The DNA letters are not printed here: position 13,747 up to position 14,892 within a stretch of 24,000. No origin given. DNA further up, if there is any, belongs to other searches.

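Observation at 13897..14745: Integron cassette encoding a TIR-like (CAP12/PycTIR-type) effector fused to an unknown N-terminal domain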

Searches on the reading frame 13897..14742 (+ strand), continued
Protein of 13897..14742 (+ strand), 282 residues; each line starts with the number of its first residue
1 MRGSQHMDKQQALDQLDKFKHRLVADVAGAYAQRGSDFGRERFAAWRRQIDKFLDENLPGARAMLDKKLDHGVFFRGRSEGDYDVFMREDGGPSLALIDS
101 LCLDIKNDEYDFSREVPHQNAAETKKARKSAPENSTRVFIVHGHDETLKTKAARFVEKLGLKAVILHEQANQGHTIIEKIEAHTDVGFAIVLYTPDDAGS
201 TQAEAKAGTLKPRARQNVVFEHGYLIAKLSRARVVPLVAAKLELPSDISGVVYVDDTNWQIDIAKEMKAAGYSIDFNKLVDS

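Call 33: predict_structure(alignment_id=A1)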
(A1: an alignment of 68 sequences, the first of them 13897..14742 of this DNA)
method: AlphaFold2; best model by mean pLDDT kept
length: 282 residues; sequences in the alignment: 68
mean_pLDDT: 79.0   pTM: 0.52
mean pLDDT of the five models: 79.0, 78.7, 78.1, 77.0, 76.3
residues with pLDDT >= 90: 94; 70-90: 124; 50-70: 31; < 50: 33
segments of 3 or more residues with pLDDT < 50: 1-5, 114-131, 170-172, 199-204
pLDDT, mean of each block of 10 residues (from residue 1): 58 93 94 93 94 88 87 77 92 94 88 49 38 74 79 90 76 67 86 68 50 71 88 87 75 83 90 85 57
secondary structure, 60 per line:
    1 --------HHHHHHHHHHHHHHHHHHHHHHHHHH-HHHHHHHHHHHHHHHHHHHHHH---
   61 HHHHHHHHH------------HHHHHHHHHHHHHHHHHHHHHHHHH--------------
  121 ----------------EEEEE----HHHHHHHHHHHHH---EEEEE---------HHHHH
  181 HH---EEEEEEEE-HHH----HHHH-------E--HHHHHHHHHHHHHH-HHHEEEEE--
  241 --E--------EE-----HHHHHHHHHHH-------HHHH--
elements in order: H9-34 H36-57 H61-69 H82-106 E137-141 H146-158 E162-166 H176-182 E186-193 H202-205 H216-229 E234-238 H259-269 H277-280

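Call 41: fold_search(model_id=the predicted structure, library=pdb)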
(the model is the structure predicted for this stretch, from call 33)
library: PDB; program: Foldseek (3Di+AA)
matches with E <= 10: 854; with E <= 0.001: 8
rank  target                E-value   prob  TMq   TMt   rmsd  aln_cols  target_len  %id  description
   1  7un8_A                8.0e-05  1.00  0.37  0.35   4.1       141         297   20  SfSTING with c-di-GMP single fiber (released 2022-07-27)
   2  7un8_E                1.2e-04  1.00  0.36  0.34   3.8       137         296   18  SfSTING with c-di-GMP single fiber (released 2022-07-27)
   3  7un8_C                2.0e-04  1.00  0.36  0.34   3.8       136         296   18  SfSTING with c-di-GMP single fiber (released 2022-07-27)
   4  9lmq_D                2.1e-04  1.00  0.36  0.33   5.3       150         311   20  Cryo-EM structure of TIR-STING/c-di-GMP complex (released 2025-08-27)
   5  9lmq_B                3.7e-04  1.00  0.34  0.31   5.8       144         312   21  Cryo-EM structure of TIR-STING/c-di-GMP complex (released 2025-08-27)
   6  9lmr_A                4.3e-04  1.00  0.34  0.32   5.4       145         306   21  Cryo-EM structure of TIR-STING/c-di-GMP complex fiber (released 2025-08-27)
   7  9lmr_B                7.1e-04  1.00  0.34  0.32   5.8       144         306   21  Cryo-EM structure of TIR-STING/c-di-GMP complex fiber (released 2025-08-27)
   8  9lmr_C                9.3e-04  1.00  0.36  0.33   5.5       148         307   21  Cryo-EM structure of TIR-STING/c-di-GMP complex fiber (released 2025-08-27)
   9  9lmr_F                1.3e-03  1.00  0.34  0.32   5.7       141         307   20  Cryo-EM structure of TIR-STING/c-di-GMP complex fiber (released 2025-08-27)
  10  8qlp_E                2.5e-03  1.00  0.33  0.24   5.8       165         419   14  CryoEM structure of the RNA/DNA bound SPARTA (BabAgo/TIR-APAZ) tetrameric complex (released 2024-01-31)
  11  9ot1_E                2.5e-03  1.00  0.33  0.49   9.5       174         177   16  Helical assembly of the IL-17RA/RB/ACT1 complex (released 2025-12-17)
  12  9lmq_A                3.1e-03  1.00  0.32  0.30   5.3       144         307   20  Cryo-EM structure of TIR-STING/c-di-GMP complex (released 2025-08-27)
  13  8i87_G                3.8e-03  1.00  0.34  0.25   4.9       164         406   15  Cryo-EM structure of TIR-APAZ/Ago-gRNA-DNA complex (released 2023-07-19)
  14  8qlp_M                3.8e-03  1.00  0.33  0.24   5.8       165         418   14  CryoEM structure of the RNA/DNA bound SPARTA (BabAgo/TIR-APAZ) tetrameric complex (released 2024-01-31)
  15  8i87_C                4.3e-03  1.00  0.32  0.23   4.9       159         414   15  Cryo-EM structure of TIR-APAZ/Ago-gRNA-DNA complex (released 2023-07-19)
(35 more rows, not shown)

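Call 42: find_encoding_contigs(protein=P0005, flank=7000, max_places=2)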
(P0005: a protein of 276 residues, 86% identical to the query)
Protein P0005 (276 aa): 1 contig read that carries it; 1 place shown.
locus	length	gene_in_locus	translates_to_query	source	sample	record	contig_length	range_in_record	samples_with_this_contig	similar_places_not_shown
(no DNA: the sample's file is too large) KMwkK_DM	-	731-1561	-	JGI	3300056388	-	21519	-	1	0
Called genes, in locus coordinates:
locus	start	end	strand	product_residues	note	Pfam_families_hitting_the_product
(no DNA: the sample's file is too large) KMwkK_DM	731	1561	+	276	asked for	PF10137:CAP12-PCTIR_TIR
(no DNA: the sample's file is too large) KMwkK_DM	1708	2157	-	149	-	-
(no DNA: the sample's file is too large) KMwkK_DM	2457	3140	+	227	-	PF12796:Ank_2 (weak), PF13606:Ank_3 (faint), PF12796:Ank_2, PF13637:Ank_4, PF13857:Ank_5 (weak), PF00023:Ank (weak)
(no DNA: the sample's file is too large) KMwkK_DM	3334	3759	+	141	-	-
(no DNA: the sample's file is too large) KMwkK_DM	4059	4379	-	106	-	PF18593:CdiI_2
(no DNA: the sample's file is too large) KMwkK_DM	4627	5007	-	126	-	-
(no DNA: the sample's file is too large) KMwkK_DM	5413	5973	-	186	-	-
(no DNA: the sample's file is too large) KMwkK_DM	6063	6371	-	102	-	-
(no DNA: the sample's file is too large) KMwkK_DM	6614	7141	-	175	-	-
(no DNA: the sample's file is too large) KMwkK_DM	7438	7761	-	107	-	-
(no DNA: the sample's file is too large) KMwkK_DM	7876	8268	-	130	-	PF02082:Rrf2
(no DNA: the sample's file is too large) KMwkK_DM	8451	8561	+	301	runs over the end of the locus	PF01134:GIDA (faint), PF01266:DAO (weak), PF07992:Pyr_redox_2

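Call 43: find_encoding_contigs(protein=P0008, flank=7000, max_places=2)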
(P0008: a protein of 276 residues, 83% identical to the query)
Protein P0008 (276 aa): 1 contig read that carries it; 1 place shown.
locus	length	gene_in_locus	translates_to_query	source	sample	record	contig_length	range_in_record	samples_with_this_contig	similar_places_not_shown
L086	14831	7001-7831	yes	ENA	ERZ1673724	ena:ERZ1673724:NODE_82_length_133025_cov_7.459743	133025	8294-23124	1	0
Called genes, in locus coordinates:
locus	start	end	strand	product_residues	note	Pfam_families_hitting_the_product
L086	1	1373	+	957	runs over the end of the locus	PF00133:tRNA-synt_1, PF01921:tRNA-synt_1f (faint), PF09334:tRNA-synt_1g, PF01406:tRNA-synt_1e (weak), PF08264:Anticodon_1, PF06827:zf-FPG_IleRS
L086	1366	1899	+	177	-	PF01252:Peptidase_A8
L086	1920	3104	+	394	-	PF02441:Flavoprotein, PF04127:DFP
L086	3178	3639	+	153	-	PF00692:dUTPase, PF22769:DCD (weak)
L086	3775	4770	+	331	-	PF05971:Methyltransf_10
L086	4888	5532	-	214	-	PF01965:DJ-1_PfpI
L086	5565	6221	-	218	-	PF00106:adh_short, PF13561:adh_short_C2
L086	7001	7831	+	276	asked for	PF10137:CAP12-PCTIR_TIR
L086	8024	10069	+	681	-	PF14516:AAA_35 (weak)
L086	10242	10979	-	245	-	PF00005:ABC_tran, PF13304:AAA_21 (faint), PF12399:BCA_ABC_TP_C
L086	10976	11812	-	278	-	PF00005:ABC_tran, PF13304:AAA_21 (faint), PF12399:BCA_ABC_TP_C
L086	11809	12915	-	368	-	PF02653:BPD_transp_2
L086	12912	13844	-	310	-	PF02653:BPD_transp_2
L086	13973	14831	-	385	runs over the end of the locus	PF13433:Peripla_BP_5, PF13458:Peripla_BP_6, PF01094:ANF_receptor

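Call 44: find_encoding_contigs(protein=P0013, flank=7000, max_places=2)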
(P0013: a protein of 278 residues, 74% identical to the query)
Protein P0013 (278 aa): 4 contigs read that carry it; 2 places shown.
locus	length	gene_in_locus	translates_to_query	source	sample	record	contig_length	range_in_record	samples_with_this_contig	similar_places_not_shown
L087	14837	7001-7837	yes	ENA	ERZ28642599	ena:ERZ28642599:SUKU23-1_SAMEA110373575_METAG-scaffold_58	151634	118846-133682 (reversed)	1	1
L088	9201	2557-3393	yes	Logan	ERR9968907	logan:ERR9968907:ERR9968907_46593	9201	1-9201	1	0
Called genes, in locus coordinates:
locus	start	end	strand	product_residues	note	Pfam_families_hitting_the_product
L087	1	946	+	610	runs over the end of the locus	PF00999:Na_H_Exchanger, PF02254:TrkA_N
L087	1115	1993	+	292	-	PF00763:THF_DHG_CYH, PF02882:THF_DHG_CYH_C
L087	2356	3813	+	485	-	PF00478:IMPDH, PF00571:CBS, PF03060:NMO, PF01070:FMN_dh (weak)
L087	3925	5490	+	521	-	PF00117:GATase, PF07722:Peptidase_C26, PF02540:NAD_synthase, PF00958:GMP_synt_C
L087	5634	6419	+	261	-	-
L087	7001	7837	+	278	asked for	PF10137:CAP12-PCTIR_TIR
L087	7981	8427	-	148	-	-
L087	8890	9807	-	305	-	PF00126:HTH_1, PF03466:LysR_substrate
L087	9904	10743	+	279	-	PF01965:DJ-1_PfpI, PF17124:ThiJ_like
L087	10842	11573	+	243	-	-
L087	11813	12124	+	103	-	-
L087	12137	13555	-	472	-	-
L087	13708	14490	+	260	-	PF00106:adh_short, PF08659:KR, PF13561:adh_short_C2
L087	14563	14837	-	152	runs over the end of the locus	PF08327:AHSA1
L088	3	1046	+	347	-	?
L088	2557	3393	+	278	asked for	PF10137:CAP12-PCTIR_TIR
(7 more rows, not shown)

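Call 83: search_dna_similar(query=window:13915-14742:+, collection=plasmids, mode=protein, max_rows=15)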
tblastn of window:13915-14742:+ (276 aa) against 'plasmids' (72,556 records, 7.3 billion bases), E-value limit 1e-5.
Records with a match: 1153; places in all: 1168; records where one place covers at least 80% of the query: 0.
Best place of each record, by identity: 60-80% 2; <60% 1151.
By first word of the organism name: Klebsiella 617; Escherichia 367; Salmonella 65; Enterobacter 23; Burkholderia 9; Bacillus 7; Rhizobium 6; Pseudomonas 5; Agrobacterium 5; Shigella 5; and 27 more.
By predicted mobility (MOB-suite, as given by PLSDB): conjugative 577; non-mobilizable 510; mobilizable 66.
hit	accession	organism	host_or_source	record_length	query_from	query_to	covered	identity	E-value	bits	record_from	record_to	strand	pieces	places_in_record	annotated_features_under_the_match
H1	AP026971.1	Comamonadaceae bacterium OS-4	-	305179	61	274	78%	45.7%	2e-46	173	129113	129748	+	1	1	hypothetical protein (x2)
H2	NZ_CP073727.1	Burkholderia pseudomallei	soil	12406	82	274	70%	47.4%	3e-45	169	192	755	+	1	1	none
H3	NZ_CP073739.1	Burkholderia pseudomallei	soil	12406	82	274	70%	47.4%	4e-45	169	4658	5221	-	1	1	nucleotide-binding protein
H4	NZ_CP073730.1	Burkholderia pseudomallei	water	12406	82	274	70%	47.4%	4e-45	169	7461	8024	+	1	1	nucleotide-binding protein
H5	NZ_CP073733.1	Burkholderia pseudomallei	soil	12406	82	274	70%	47.4%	4e-45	169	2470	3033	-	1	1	nucleotide-binding protein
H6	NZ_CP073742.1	Burkholderia pseudomallei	soil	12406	82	274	70%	47.4%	4e-45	169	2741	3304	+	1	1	nucleotide-binding protein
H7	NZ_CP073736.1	Burkholderia pseudomallei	soil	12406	82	274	70%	47.4%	4e-45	169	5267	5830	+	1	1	nucleotide-binding protein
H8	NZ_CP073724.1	Burkholderia pseudomallei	soil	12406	82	274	70%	47.4%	4e-45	169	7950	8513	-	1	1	nucleotide-binding protein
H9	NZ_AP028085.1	Burkholderia pseudomallei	-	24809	82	274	70%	47.4%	4e-45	169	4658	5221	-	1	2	nucleotide-binding protein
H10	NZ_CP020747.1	Bacillus mycoides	whole organism,soil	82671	101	273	63%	52.7%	1e-46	174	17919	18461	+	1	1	nucleotide-binding protein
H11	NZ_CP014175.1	Clostridium argentinense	Microbial isolate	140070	130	273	52%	61.9%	1e-48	179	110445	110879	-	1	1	nucleotide-binding protein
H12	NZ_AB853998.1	Clostridium argentinense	-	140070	130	273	52%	61.9%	1e-48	179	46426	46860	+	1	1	nucleotide-binding protein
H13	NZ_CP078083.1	Bacillus tropicus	Cell culture,soil sample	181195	121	273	55%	57.3%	3e-46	172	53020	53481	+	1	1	nucleotide-binding protein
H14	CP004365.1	Komagataeibacter xylinus E25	-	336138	120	273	56%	56.1%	2e-46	173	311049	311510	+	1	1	putative nucleotide-binding protein containing TIR-like domain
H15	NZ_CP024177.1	Moraxella osloensis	Homo sapiens,single cell,skin swab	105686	119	274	57%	54.8%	4e-48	177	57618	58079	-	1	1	nucleotide-binding protein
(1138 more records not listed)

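Call 84: search_dna_similar(query=window:13915-14742:+, collection=phages, mode=protein, max_rows=15)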
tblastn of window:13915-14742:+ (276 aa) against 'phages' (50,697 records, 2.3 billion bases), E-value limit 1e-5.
Records with a match: 5; places in all: 5; records where one place covers at least 80% of the query: 0.
Best place of each record, by identity: 60-80% 2; <60% 3.
By first word of the organism name: Escherichia 3; Salmonella 1; Bacteriophage 1.
By host as written in the record: Escherichia coli 3; Salmonella enterica subsp. enterica serovar Kentucky 1; - 1.
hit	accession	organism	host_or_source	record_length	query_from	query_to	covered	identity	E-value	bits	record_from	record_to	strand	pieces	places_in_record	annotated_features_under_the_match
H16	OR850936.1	Salmonella phage S.Kent 1-2-1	Salmonella enterica subsp. enterica ...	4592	118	274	57%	63.4%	8e-54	192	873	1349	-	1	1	record has no annotation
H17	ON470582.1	Escherichia phage vB_EcoM-689R2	Escherichia coli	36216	118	249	48%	41.3%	5e-20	95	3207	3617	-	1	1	TIR-like domain-containing protein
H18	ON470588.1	Escherichia phage vB_EcoM-611R5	Escherichia coli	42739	118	249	48%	41.3%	5e-20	95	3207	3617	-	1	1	TIR-like domain-containing protein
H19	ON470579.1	Escherichia phage vB_EcoM-606R2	Escherichia coli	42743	118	249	48%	41.3%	5e-20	95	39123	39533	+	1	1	TIR-like domain-containing protein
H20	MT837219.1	Bacteriophage sp.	human fecal samples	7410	132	174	16%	60.5%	4e-8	60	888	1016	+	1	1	record has no annotation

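Call 85: search_dna_similar(query=window:13915-14742:+, collection=plasmids, mode=protein, max_rows=25, rows=spread)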
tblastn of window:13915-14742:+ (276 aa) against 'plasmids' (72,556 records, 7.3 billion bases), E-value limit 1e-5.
Records with a match: 1153; places in all: 1168; records where one place covers at least 80% of the query: 0.
Best place of each record, by identity: 60-80% 2; <60% 1151.
By first word of the organism name: Klebsiella 617; Escherichia 367; Salmonella 65; Enterobacter 23; Burkholderia 9; Bacillus 7; Rhizobium 6; Pseudomonas 5; Agrobacterium 5; Shigella 5; and 27 more.
By predicted mobility (MOB-suite, as given by PLSDB): conjugative 577; non-mobilizable 510; mobilizable 66.
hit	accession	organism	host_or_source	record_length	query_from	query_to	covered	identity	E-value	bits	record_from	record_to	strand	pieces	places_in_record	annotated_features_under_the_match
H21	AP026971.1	Comamonadaceae bacterium OS-4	-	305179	61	274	78%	45.7%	2e-46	173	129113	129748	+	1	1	hypothetical protein (x2)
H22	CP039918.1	Agrobacterium tumefaciens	-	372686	129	274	53%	47.7%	5e-37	145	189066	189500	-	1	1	hypothetical protein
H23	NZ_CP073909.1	Klebsiella pneumoniae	homo,whole organism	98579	131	271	51%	48.6%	6e-33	134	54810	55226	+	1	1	nucleotide-binding protein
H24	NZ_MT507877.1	Salmonella enterica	-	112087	131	271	51%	48.6%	6e-33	134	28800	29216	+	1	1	nucleotide-binding protein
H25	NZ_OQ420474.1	Escherichia coli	-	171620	131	271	51%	48.6%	6e-33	134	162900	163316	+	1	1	nucleotide-binding protein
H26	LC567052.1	Escherichia coli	Homo sapiens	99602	131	263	48%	50.0%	7e-33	134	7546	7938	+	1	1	hypothetical protein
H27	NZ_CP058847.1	Shigella flexneri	Stanley WWTPs_35 WWTPs effluent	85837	129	272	52%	43.2%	7e-28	119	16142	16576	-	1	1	nucleotide-binding protein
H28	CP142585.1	Escherichia coli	swine,pure culture,lung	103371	129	272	52%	43.2%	7e-28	119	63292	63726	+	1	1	nucleotide-binding protein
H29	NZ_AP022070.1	Escherichia coli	-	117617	129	272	52%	43.2%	7e-28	119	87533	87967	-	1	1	nucleotide-binding protein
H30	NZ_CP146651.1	Escherichia coli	-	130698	129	272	52%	43.2%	7e-28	119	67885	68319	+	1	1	nucleotide-binding protein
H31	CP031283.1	Escherichia fergusonii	cloacal swabs,healthy broiler chicken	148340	129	272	52%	43.2%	7e-28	119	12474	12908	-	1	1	hypothetical protein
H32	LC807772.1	Escherichia coli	coriander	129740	129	272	52%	43.2%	8e-28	119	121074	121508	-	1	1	none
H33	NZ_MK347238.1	Klebsiella pneumoniae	-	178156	129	272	52%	41.9%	5e-27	117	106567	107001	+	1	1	nucleotide-binding protein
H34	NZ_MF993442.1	Klebsiella pneumoniae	Homo sapiens,cell culture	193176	129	272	52%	41.9%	5e-27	117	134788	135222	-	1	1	nucleotide-binding protein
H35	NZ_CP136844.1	Klebsiella pneumoniae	Homo sapiens,pure culture,feces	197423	129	272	52%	41.9%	5e-27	117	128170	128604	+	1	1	nucleotide-binding protein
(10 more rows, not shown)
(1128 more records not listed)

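Call 86: get_annotated_region(hit=H35, flank=4000)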
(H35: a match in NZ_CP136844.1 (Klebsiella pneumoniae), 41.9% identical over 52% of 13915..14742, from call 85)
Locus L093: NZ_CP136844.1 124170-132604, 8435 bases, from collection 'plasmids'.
description: Klebsiella pneumoniae strain L2329 plasmid pL2329-2, complete sequence
organism: Klebsiella pneumoniae (NCBI taxid 573)
taxonomy: Bacteria; Pseudomonadota; Gammaproteobacteria; Enterobacterales; Enterobacteriaceae; Klebsiella; Klebsiella pneumoniae
host: -; source: Homo sapiens,pure culture,feces; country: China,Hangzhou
typing (MOB-suite, as given by PLSDB): non-mobilizable; replicon IncFIB,IncHI1B
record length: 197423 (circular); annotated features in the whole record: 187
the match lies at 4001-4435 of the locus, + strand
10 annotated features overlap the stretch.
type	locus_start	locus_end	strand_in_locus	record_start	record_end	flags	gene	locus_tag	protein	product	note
CDS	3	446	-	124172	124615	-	-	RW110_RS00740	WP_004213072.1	type II toxin-antitoxin system VapC family toxin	-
CDS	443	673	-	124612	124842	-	vapB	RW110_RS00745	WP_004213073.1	type II toxin-antitoxin system VapB family antitoxin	-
CDS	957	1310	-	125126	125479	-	-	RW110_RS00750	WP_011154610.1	hypothetical protein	-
CDS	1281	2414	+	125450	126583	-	-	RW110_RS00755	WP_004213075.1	DUF3800 domain-containing protein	-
CDS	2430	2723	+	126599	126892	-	-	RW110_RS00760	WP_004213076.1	hypothetical protein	-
CDS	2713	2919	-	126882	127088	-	-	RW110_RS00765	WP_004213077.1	hypothetical protein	-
CDS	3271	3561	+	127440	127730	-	-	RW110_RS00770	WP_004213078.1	hypothetical protein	-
CDS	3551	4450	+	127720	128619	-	-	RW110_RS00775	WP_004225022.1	nucleotide-binding protein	-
CDS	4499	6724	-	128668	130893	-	-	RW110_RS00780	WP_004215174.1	P-loop NTPase fold protein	-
CDS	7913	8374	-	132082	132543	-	-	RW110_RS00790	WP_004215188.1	Lrp/AsnC family transcriptional regulator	-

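Call 87: get_annotated_region(hit=H23, flank=4000)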
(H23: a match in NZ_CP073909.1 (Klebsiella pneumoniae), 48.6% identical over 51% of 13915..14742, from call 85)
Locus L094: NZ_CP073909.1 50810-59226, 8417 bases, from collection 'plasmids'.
description: Klebsiella pneumoniae strain HK31 plasmid pHK31_3, complete sequence
organism: Klebsiella pneumoniae (NCBI taxid 573)
taxonomy: Bacteria; Pseudomonadota; Gammaproteobacteria; Enterobacterales; Enterobacteriaceae; Klebsiella; Klebsiella pneumoniae
host: -; source: homo,whole organism; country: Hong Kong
typing (MOB-suite, as given by PLSDB): conjugative; replicon IncI-gamma/K1; relaxase MOBP; mating-pair formation MPF_I
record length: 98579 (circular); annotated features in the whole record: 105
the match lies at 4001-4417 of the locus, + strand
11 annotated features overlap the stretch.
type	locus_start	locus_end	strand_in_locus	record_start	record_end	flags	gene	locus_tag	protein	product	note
CDS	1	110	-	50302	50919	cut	-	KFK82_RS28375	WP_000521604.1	ProQ/FINO family protein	-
CDS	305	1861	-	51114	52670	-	-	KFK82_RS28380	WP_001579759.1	AAA family ATPase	-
CDS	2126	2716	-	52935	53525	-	-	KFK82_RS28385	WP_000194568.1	hypothetical protein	-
CDS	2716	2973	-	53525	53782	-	-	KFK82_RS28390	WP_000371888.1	hypothetical protein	-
CDS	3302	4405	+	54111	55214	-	-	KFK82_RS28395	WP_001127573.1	nucleotide-binding protein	-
CDS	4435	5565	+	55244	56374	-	-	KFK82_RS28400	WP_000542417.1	DUF4238 domain-containing protein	-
CDS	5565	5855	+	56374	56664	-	-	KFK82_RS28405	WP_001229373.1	hypothetical protein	-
CDS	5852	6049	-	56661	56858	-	-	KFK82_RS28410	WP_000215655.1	hypothetical protein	-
CDS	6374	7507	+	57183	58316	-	-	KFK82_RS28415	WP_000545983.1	DUF3800 domain-containing protein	-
CDS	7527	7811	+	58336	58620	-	-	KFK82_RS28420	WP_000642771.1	hypothetical protein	-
CDS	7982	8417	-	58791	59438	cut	-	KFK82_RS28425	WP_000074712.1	hypothetical protein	-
